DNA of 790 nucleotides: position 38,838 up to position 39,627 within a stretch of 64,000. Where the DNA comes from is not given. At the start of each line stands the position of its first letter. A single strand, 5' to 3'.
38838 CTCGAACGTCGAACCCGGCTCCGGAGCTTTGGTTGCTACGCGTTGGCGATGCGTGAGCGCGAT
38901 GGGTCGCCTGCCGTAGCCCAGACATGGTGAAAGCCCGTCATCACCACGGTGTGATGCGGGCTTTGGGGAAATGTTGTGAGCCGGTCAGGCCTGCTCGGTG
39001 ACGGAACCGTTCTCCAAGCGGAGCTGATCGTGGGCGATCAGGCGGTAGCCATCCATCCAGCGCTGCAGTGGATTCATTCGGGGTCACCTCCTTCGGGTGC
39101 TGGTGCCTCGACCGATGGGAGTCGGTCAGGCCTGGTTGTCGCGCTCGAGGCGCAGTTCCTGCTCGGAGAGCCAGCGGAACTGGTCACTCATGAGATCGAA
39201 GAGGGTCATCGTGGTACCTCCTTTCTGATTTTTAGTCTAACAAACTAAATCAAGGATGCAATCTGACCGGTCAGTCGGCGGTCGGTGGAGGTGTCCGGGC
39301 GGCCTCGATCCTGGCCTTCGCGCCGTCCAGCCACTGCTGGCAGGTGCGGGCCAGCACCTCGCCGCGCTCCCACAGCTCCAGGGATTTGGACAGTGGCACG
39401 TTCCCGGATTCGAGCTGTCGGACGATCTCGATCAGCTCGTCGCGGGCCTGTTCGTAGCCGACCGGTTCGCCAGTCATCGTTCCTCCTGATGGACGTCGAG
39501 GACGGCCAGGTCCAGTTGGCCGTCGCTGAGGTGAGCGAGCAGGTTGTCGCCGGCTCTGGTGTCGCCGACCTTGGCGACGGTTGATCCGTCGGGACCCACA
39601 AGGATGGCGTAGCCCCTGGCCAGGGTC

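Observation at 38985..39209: Two tandem, paralogous micro-ORFs (30 and 27 codons) with textbook Shine-Dalgarno sites just downstream of xseB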

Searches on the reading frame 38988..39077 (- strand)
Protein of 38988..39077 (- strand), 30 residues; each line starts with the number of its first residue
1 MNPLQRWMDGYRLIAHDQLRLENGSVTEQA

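Call 5: search_protein_families(library=pfam, proteins=[window:38988-39077:-], max_evalue=1)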
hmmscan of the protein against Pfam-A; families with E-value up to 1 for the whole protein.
seq(30 aa): 0 families

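Call 13: find_encoding_contigs(protein=window:38988-39077:-, flank=3000, max_places=10)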
Protein seq(30 aa) (30 aa): 22 contigs read that carry it; 7 places shown.
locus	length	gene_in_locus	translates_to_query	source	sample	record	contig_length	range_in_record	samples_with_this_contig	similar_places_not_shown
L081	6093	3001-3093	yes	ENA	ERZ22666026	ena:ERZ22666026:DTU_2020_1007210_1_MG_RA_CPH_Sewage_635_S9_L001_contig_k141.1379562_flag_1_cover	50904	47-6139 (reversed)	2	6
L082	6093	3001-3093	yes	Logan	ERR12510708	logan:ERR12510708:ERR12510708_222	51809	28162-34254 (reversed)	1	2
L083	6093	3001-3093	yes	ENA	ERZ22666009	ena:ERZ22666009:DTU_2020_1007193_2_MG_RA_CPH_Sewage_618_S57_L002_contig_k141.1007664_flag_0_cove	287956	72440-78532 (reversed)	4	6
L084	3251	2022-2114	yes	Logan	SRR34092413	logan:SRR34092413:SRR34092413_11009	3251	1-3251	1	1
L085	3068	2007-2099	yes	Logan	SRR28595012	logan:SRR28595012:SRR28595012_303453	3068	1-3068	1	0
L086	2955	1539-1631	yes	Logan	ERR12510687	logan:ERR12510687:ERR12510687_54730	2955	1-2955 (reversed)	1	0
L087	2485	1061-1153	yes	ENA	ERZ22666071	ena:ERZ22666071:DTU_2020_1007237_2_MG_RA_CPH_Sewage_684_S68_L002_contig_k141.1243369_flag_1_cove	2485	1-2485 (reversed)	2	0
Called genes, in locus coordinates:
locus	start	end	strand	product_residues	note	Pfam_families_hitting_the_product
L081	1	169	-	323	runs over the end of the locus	PF10094:DUF2332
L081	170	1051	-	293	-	PF02401:LYTB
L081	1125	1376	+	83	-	-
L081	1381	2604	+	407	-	PF13742:tRNA_anti_2, PF02601:Exonuc_VII_L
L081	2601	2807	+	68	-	PF02609:Exonuc_VII_S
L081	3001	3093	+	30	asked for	-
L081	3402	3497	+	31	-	-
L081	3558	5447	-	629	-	PF16177:ACAS_N, PF00501:AMP-binding, PF13193:AMP-binding_C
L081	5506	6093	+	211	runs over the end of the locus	?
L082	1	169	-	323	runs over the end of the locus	PF10094:DUF2332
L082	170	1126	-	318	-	PF02401:LYTB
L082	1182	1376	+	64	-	-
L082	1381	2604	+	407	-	PF13742:tRNA_anti_2, PF02601:Exonuc_VII_L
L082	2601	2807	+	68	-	PF02609:Exonuc_VII_S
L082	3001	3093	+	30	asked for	-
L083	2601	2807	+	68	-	PF02609:Exonuc_VII_S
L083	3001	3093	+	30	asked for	-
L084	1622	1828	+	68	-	PF02609:Exonuc_VII_S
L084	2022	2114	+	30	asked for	-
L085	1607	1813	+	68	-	PF02609:Exonuc_VII_S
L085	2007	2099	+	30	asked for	-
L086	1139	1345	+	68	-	PF02609:Exonuc_VII_S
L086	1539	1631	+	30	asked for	-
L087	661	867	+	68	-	PF02609:Exonuc_VII_S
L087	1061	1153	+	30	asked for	-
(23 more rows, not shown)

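Call 20: find_encoding_contigs(protein=P0002, flank=3000)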
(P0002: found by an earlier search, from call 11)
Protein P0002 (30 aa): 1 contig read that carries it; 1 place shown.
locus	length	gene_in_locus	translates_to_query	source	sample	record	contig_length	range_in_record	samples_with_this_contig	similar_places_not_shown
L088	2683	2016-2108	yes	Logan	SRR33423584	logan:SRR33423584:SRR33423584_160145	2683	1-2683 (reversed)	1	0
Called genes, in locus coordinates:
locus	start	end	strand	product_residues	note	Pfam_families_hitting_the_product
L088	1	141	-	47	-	?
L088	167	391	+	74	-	-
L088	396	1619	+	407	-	PF13742:tRNA_anti_2, PF02601:Exonuc_VII_L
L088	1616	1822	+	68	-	PF02609:Exonuc_VII_S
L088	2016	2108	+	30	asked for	-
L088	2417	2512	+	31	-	-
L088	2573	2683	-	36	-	?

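Call 40: search_protein_representatives(alignment_id=A1)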
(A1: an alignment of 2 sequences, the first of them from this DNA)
Query: 2 sequences, 30 profile positions. Proteins with E-value up to 0.001 (for the whole library): 3; up to 1e-10: 1; up to 1e-30: 0. The best 3 are listed.
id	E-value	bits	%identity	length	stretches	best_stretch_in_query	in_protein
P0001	2.2e-17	78.1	-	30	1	1-30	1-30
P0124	4.0e-05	39.2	-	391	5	13-22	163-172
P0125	6.5e-05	38.5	-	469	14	9-20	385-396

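Call 45: search_protein_families(library=ncbifam, proteins=[window:38988-39077:-], max_evalue=10)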
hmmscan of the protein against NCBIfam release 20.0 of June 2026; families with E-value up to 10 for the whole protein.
seq(30 aa): 0 families

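Call 46: search_protein_families(library=phrogs, proteins=[window:38988-39077:-], max_evalue=10)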
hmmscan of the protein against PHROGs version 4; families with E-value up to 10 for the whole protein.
seq(30 aa): 0 families

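Call 47: search_protein_families(library=padloc, proteins=[window:38988-39077:-], max_evalue=10)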
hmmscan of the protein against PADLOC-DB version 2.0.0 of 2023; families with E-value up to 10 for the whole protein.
seq(30 aa): 0 families

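Call 93: predict_structure(protein=window:38988-39077:-)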
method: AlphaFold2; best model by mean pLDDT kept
length: 30 residues; sequences in the alignment: 1
mean_pLDDT: 81.4   pTM: 0.35
mean pLDDT of the five models: 81.4, 81.2, 80.3, 78.8, 78.4
residues with pLDDT >= 90: 10; 70-90: 14; 50-70: 6; < 50: 0
segments of 3 or more residues with pLDDT < 50: none
pLDDT, mean of each block of 10 residues (from residue 1): 91 88 65
secondary structure, 60 per line:
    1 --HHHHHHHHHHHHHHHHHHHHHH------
elements in order: H3-24

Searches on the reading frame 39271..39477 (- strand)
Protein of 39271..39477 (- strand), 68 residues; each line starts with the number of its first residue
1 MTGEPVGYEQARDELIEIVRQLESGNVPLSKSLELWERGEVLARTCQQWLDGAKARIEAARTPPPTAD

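Call 5: search_protein_families(library=pfam, proteins=[window:39271-39477:-], max_evalue=1)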
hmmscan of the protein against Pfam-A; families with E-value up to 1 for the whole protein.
window:39271-39477:- (68 aa): 3 families
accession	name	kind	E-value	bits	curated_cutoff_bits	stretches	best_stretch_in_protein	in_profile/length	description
PF02609.21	Exonuc_VII_S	-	1e-19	70.7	24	1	8-58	1-51/52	Exonuclease VII small subunit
PF04220.17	YihI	-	0.12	12.5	25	1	21-59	94-131/155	Der GTPase activator (YihI)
PF25034.1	Spectrin_SYNE1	-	0.14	12.2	35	1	10-57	75-122/188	Nesprin-1, spectrin repeats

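Call 11: list_cluster_members(proteins=[window:38988-39077:-, window:39129-39209:-, window:39271-39477:-])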
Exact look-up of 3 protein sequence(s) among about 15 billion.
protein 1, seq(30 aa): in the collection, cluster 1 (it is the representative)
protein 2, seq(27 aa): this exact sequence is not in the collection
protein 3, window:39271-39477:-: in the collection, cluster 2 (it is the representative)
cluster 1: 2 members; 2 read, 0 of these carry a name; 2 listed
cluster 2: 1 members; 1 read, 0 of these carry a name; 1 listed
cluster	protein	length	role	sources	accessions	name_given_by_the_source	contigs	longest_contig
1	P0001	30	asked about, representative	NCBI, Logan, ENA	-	-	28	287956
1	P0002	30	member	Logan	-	-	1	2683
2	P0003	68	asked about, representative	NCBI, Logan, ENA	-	-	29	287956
